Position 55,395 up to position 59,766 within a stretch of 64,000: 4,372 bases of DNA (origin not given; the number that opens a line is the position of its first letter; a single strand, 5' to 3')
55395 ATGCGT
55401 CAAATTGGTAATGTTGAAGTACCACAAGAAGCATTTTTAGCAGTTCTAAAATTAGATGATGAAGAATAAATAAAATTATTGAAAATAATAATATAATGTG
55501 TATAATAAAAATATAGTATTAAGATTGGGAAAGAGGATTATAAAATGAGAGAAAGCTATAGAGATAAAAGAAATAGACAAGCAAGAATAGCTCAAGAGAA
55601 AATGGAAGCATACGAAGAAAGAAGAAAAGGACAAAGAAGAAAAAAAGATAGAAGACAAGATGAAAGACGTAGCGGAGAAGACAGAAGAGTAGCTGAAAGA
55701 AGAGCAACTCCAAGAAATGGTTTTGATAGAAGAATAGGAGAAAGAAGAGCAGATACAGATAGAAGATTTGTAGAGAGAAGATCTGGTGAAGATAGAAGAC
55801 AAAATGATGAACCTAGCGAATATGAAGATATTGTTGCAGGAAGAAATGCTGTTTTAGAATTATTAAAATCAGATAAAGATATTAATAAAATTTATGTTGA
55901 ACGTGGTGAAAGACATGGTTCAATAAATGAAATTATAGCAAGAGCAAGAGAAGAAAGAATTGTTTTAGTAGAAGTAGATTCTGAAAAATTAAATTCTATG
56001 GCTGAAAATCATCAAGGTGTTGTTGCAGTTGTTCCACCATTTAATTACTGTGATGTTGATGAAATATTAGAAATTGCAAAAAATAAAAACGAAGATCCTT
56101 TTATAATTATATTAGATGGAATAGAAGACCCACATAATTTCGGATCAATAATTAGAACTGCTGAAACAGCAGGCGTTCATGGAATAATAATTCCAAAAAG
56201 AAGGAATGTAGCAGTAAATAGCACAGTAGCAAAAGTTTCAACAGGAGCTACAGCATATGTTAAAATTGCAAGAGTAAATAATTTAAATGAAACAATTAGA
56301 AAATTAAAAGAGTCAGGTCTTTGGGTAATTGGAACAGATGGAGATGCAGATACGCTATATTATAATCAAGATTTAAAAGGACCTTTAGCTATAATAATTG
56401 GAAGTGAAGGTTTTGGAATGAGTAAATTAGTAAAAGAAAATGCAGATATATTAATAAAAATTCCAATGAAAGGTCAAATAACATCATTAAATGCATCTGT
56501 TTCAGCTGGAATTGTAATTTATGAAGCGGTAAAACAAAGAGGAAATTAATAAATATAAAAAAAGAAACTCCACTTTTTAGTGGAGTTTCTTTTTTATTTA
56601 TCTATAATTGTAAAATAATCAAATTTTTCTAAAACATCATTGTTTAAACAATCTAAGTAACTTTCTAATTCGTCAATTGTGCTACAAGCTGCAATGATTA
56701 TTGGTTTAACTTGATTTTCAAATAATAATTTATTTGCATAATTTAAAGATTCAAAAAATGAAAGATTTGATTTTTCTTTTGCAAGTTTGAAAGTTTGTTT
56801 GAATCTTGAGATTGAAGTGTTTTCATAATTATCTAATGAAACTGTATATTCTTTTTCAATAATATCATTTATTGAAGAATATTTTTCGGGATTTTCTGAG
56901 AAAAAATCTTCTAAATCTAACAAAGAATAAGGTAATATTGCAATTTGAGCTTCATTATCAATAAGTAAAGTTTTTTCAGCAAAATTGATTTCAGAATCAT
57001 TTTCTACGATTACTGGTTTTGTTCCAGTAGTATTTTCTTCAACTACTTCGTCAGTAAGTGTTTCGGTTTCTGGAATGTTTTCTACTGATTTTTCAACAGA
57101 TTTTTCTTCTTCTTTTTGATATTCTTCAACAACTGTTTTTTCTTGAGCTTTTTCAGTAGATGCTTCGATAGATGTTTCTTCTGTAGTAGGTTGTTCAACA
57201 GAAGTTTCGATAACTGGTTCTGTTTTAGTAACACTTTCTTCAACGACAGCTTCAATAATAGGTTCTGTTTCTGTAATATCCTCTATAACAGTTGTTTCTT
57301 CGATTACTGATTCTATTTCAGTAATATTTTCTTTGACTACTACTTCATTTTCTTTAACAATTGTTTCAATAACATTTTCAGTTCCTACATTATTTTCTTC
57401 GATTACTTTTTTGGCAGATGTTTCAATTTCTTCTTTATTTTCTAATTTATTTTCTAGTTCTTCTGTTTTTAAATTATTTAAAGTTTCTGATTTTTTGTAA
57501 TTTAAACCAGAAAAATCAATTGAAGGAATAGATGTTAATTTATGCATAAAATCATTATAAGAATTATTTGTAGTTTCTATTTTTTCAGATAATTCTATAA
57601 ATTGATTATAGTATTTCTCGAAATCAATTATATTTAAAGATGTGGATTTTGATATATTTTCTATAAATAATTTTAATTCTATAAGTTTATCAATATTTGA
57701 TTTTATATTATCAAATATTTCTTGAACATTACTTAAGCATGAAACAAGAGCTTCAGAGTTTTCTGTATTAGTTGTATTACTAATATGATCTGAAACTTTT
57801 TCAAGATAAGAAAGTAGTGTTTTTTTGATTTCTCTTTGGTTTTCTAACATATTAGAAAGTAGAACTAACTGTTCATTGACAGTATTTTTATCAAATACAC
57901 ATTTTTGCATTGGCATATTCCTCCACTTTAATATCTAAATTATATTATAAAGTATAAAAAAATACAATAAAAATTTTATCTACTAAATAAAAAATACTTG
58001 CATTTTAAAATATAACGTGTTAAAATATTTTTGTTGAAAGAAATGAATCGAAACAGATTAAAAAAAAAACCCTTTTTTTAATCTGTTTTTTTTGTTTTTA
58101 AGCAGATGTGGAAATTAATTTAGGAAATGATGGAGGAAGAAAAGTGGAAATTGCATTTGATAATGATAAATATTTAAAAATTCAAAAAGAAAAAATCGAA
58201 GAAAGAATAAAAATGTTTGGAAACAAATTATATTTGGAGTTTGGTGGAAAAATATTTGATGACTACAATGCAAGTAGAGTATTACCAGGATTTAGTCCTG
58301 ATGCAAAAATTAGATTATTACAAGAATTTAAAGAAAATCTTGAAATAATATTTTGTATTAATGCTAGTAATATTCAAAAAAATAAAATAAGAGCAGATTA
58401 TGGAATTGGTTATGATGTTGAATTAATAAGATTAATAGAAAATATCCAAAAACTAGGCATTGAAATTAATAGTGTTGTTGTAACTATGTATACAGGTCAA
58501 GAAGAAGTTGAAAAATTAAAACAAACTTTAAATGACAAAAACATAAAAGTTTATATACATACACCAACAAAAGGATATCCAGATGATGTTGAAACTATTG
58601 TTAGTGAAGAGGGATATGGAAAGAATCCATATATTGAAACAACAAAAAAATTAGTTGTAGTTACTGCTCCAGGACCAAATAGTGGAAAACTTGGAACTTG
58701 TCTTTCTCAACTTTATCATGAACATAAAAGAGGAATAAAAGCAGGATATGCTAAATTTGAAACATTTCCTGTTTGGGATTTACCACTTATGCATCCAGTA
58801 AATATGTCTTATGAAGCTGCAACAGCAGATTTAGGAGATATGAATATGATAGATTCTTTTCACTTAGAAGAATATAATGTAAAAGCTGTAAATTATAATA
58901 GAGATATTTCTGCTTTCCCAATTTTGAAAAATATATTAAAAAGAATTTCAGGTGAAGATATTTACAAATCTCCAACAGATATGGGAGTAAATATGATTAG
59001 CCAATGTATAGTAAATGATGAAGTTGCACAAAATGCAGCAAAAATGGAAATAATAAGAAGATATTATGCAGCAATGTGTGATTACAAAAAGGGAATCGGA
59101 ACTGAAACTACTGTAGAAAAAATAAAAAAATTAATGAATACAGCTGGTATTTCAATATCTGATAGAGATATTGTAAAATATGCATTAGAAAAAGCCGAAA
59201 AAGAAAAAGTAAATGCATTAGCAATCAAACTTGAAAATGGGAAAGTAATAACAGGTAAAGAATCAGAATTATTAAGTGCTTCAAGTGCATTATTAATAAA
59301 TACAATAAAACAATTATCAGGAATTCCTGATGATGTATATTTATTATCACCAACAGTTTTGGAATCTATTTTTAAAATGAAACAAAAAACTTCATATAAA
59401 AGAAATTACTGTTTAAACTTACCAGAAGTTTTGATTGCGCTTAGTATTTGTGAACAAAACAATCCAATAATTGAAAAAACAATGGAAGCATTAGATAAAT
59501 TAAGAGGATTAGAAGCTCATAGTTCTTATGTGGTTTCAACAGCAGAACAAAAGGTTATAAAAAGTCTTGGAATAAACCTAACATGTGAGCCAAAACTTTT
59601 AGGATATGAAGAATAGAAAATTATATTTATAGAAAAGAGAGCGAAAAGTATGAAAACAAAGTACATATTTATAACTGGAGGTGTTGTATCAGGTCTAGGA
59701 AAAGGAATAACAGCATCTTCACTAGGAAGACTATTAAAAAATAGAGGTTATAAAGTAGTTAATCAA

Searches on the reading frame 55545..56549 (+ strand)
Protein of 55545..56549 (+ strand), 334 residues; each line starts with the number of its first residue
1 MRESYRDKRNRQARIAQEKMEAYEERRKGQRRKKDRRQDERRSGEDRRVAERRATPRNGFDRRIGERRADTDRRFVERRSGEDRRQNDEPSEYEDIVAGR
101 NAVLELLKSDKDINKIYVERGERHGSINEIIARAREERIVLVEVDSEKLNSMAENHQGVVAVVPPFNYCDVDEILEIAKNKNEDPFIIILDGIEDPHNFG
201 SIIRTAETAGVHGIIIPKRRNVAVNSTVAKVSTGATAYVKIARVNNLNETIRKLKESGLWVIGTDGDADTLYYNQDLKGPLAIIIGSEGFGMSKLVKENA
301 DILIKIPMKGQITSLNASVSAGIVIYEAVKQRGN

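Call 38: search_protein_families(library=ncbifam, proteins=[window:55545-56549:+], max_evalue=1e-10)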
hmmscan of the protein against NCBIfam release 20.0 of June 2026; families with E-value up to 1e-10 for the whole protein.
window:55545-56549:+ (334 aa): 7 families
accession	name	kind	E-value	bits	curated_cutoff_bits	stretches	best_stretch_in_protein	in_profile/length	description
TIGR00186.1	rRNA_methyl_3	equivalog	2.3e-78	263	160.15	1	95-332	3-240/240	23S rRNA (guanosine(2251)-2'-O)-methyltransferase RlmB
NF008386.0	PRK11181.1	equivalog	4.2e-64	216.1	366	1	95-332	3-242/244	23S rRNA (guanosine(2251)-2'-O)-methyltransferase RlmB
NF008117.0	PRK10864.1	equivalog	3.7e-28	98.7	267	1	6-331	23-341/344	tRNA/rRNA methyltransferase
NF008295.0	PRK11081.1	equivalog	3.7e-24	85.5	227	1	174-333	9-166/230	tRNA (guanosine(18)-2'-O)-methyltransferase TrmH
NF000477.1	NshR_TsnR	equivalog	2.6e-15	56.6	425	1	128-330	63-262/266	NshR/TsnR family 23S rRNA methyltransferase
TIGR00185.1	tRNA_yibK_trmL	equivalog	1.1e-12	48.1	190.6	1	191-332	7-148/154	tRNA (uridine(34)/cytosine(34)/5-carboxymethylaminomethyluridine(34)-2'-O)-methyltransferase TrmL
NF000035.1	nosihep_NshR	exception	1.9e-11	44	500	1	180-328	111-260/274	NshR family nosiheptide/thiostrepton resistance 23S rRNA methyltransferase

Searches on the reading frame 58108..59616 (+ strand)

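Call 38: search_protein_families(library=ncbifam, proteins=[window:58108-59616:+], max_evalue=1e-10)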
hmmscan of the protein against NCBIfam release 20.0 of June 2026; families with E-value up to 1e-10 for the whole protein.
window:58108-59616:+ (502 aa): 1 family
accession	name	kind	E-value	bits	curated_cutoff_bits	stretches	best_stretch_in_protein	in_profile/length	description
NF010184.0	PRK13663.1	equivalog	1.1e-216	720.2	631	1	14-497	3-486/494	hypothetical protein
